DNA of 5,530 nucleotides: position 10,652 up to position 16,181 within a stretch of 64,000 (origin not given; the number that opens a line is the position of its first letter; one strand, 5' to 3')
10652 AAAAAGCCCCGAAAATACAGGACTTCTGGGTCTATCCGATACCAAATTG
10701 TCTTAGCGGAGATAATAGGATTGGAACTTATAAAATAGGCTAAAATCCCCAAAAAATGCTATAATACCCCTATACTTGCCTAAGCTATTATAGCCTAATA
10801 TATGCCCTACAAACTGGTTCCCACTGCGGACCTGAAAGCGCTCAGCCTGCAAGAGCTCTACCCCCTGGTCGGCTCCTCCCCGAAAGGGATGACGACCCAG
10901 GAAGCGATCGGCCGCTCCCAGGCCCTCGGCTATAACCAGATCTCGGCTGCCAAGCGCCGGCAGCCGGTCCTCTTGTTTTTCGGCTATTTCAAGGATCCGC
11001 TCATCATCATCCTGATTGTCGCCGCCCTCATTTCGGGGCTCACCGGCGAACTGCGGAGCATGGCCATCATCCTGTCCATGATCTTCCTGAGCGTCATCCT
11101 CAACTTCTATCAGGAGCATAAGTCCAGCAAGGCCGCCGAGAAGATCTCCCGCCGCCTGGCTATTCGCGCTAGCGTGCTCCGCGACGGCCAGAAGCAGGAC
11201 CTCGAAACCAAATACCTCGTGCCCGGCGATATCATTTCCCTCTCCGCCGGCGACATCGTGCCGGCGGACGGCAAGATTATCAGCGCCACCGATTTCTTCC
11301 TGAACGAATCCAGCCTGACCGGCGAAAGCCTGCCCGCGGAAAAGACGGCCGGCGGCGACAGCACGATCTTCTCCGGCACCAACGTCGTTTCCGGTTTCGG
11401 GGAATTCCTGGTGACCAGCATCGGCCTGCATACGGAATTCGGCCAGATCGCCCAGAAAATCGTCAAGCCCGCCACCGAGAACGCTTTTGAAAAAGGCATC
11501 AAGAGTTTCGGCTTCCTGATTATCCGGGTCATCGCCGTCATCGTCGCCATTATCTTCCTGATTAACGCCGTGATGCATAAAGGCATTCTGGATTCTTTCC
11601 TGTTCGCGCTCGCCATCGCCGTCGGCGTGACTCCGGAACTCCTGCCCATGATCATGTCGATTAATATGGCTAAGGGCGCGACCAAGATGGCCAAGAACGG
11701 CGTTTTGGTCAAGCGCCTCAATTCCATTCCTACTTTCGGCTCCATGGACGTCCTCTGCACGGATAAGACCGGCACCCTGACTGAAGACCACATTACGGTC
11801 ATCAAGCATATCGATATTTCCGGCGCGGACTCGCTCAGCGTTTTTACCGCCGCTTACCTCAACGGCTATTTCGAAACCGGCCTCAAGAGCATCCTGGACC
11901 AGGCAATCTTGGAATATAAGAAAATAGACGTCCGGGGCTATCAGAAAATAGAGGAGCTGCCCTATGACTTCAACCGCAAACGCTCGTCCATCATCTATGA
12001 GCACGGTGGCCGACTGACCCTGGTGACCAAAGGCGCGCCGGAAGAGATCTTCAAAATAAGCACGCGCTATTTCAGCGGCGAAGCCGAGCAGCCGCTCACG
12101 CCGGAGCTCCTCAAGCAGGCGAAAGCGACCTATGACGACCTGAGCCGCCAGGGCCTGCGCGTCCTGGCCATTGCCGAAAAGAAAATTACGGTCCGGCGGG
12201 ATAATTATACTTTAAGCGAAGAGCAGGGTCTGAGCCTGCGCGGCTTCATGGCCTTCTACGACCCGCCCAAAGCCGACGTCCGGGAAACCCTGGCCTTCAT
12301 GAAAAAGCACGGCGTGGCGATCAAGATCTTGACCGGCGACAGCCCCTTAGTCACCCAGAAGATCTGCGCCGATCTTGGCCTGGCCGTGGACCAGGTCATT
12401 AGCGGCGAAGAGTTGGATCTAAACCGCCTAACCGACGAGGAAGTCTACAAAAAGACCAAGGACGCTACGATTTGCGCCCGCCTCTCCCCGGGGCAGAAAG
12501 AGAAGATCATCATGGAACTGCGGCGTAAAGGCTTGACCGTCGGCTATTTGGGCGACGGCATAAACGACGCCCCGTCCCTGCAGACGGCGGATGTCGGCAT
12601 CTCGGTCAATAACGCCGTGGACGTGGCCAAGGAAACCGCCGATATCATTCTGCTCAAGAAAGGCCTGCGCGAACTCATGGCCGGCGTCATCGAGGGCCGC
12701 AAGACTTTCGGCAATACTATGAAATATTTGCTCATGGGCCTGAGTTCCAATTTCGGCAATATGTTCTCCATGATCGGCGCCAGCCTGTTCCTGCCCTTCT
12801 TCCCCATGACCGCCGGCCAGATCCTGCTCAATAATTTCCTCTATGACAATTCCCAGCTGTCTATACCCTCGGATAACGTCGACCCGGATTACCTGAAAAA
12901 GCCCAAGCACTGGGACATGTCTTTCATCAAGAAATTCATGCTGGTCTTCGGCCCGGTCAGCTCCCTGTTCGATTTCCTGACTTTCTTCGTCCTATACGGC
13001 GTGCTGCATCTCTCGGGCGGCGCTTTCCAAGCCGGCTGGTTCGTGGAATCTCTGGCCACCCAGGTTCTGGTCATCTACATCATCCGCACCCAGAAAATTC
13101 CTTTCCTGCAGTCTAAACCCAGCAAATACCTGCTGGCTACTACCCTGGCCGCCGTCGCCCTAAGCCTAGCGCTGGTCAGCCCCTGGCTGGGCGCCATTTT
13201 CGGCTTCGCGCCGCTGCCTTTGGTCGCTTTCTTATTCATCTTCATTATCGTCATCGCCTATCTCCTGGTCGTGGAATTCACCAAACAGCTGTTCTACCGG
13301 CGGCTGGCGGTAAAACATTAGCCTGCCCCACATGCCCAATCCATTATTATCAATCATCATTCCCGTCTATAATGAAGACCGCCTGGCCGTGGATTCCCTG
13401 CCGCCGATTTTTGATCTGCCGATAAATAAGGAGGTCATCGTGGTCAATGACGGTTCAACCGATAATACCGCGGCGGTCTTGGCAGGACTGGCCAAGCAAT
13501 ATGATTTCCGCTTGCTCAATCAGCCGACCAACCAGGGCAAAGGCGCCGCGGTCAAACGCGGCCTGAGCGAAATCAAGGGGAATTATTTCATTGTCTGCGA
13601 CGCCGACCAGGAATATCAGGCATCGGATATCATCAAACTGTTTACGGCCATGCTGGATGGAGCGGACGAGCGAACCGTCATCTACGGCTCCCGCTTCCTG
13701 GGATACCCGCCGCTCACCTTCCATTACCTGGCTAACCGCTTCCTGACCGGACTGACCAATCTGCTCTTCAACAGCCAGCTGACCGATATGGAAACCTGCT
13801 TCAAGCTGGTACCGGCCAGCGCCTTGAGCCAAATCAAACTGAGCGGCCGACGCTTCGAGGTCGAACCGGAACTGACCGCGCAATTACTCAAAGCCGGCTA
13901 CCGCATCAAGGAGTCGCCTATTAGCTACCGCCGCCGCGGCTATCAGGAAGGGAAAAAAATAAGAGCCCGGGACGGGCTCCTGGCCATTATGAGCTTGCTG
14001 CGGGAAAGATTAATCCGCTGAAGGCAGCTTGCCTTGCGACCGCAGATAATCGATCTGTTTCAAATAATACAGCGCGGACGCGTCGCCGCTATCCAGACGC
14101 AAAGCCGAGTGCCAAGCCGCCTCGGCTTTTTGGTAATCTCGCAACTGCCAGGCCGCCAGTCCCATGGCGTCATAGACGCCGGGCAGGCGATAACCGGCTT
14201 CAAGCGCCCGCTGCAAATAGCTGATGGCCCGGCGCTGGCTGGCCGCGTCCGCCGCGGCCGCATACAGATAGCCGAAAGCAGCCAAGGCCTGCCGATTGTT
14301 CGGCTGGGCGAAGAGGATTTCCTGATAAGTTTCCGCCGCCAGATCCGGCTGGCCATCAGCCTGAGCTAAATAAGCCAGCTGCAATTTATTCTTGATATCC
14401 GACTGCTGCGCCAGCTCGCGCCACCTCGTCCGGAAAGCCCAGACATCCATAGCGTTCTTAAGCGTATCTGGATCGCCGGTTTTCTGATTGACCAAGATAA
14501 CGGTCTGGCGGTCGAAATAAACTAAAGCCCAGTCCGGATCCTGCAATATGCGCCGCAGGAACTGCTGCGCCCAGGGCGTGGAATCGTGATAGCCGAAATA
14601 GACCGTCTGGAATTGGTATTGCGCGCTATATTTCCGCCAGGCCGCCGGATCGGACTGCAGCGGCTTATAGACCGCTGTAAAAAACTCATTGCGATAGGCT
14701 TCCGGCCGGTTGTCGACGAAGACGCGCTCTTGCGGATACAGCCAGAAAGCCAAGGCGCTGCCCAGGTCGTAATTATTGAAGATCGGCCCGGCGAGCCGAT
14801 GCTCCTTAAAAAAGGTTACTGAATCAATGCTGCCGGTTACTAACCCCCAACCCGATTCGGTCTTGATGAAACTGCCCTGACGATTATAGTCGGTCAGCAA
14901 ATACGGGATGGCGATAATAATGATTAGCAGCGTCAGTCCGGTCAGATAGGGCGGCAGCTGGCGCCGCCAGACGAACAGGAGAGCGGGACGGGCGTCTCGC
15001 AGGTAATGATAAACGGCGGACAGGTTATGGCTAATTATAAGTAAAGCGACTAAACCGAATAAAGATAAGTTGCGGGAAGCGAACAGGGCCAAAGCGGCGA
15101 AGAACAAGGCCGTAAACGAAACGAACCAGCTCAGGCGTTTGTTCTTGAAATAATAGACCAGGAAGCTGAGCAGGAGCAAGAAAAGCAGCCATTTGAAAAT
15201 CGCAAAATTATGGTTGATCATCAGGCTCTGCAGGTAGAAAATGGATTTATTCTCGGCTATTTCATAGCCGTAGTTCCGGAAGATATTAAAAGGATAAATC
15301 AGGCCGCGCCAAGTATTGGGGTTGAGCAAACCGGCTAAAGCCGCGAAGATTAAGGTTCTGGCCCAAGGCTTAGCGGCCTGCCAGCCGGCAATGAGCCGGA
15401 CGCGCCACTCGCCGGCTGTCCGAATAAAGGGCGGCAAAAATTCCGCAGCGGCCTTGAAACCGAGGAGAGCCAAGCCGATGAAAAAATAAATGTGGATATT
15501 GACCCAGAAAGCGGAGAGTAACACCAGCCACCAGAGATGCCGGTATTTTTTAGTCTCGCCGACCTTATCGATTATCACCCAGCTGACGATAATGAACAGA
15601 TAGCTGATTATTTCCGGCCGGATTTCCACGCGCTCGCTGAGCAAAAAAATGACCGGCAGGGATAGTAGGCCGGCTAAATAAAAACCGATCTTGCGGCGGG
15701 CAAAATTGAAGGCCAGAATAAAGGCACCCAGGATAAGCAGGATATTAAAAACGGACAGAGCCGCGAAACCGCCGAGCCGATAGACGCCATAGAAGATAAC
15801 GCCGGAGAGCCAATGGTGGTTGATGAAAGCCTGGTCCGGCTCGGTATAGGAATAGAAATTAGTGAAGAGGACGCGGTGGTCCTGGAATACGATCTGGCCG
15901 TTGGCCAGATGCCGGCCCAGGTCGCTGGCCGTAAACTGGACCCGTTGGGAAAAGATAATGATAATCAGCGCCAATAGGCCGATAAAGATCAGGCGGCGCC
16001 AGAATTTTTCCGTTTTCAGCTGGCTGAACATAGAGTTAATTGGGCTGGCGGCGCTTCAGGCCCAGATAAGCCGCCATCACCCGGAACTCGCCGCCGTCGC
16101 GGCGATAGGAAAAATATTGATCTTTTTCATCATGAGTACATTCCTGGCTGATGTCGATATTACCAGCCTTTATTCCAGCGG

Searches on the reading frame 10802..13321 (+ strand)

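Call 30: search_protein_families(library=pfam, proteins=[window:10802-13321:+], max_evalue=0.001)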
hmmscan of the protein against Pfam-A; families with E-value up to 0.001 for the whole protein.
window:10802-13321:+ (839 aa): 6 families
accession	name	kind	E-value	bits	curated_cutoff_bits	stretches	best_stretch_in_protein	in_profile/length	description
PF00122.25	E1-E2_ATPase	-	6.4e-44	150.1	28.1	1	120-299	4-181/181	E1-E2 ATPase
PF00689.26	Cation_ATPase_C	-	1.6e-20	74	27.3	1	667-829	2-174/175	Cation transporting ATPase, C-terminus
PF00702.32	Hydrolase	-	1.4e-13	52.1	26.4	1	315-597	1-191/191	haloacid dehalogenase-like hydrolase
PF00690.31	Cation_ATPase_N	-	1.5e-12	47.4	20.4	1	13-78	3-69/69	Cation transporter/ATPase, N-terminus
PF13246.12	Cation_ATPase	-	3.9e-07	30.4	21.7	1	378-422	44-90/91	Cation transport ATPase (P-type)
PF12710.13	HAD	-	0.00087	20.2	27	0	481-593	80-188/189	haloacid dehalogenase-like hydrolase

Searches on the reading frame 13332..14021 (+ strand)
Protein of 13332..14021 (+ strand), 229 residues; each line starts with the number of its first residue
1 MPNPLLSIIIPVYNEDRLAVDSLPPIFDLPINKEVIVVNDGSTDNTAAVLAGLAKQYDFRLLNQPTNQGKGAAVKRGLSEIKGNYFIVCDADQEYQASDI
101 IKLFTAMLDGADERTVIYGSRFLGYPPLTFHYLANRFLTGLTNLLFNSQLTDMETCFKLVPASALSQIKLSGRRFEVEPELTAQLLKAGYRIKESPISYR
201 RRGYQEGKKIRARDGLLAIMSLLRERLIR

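Call 30: search_protein_families(library=pfam, proteins=[window:13332-14021:+], max_evalue=0.001)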
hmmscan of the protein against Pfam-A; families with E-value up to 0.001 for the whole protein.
window:13332-14021:+ (229 aa): 3 families
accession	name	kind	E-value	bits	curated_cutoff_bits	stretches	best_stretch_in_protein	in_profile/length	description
PF00535.33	Glycos_transf_2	-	5.8e-25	88.6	23.3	1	7-165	1-164/168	Glycosyl transferase family 2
PF10111.15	Glyco_tranf_2_2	-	7.1e-07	29.4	27.3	1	7-102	1-100/276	Glycosyltransferase like family 2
PF13641.12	Glyco_tranf_2_3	-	9.1e-05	23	27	1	6-108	3-111/230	Glycosyltransferase like family 2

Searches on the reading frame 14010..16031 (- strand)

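Call 30: search_protein_families(library=pfam, proteins=[window:14010-16031:-], max_evalue=0.001)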
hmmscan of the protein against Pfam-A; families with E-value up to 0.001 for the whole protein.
window:14010-16031:- (673 aa): 2 families
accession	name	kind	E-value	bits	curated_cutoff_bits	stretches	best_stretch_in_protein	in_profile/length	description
PF00515.34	TPR_1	-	9.7e-05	22.5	27.8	0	623-648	7-32/34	Tetratricopeptide repeat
PF07719.23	TPR_2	-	0.00023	21.5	27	0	619-649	3-33/34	Tetratricopeptide repeat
